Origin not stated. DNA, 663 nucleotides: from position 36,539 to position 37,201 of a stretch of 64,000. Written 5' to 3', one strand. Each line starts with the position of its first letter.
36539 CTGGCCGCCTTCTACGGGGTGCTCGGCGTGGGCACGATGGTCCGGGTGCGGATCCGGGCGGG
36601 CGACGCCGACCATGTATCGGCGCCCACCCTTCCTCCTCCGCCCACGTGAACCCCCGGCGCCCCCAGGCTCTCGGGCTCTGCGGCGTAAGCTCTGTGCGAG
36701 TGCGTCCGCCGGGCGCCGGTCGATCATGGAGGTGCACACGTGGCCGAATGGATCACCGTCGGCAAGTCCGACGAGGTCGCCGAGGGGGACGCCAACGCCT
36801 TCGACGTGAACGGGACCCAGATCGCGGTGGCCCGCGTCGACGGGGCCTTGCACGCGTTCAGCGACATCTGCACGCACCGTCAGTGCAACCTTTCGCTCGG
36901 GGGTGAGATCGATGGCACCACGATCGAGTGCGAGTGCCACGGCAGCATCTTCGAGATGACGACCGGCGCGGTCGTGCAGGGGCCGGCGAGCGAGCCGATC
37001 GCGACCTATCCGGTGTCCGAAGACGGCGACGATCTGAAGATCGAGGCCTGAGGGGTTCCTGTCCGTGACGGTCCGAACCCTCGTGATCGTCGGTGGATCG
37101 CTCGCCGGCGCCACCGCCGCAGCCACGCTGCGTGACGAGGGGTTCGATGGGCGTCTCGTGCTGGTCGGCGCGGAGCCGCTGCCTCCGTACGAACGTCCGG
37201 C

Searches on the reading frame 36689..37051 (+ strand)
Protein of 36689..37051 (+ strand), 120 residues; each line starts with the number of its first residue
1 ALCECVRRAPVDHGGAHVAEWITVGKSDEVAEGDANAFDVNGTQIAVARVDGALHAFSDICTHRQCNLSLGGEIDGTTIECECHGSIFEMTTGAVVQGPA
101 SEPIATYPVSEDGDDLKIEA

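Call 34: search_protein_families(library=pfam, proteins=[window:36689-37051:+])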
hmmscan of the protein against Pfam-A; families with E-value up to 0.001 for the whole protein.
window:36689-37051:+ (120 aa): 2 families
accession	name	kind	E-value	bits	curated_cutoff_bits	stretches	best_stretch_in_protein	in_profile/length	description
PF00355.32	Rieske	-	8.4e-25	87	20.3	1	20-108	1-88/88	Rieske [2Fe-2S] domain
PF13806.12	Rieske_2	-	9.2e-09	35.6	27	1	20-118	1-103/104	Rieske-like [2Fe-2S] domain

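Call 84: search_protein_families(library=ncbifam, max_evalue=1e-20, proteins=[window:36689-37051:+])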
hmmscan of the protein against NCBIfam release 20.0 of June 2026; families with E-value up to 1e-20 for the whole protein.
window:36689-37051:+ (120 aa): 0 families
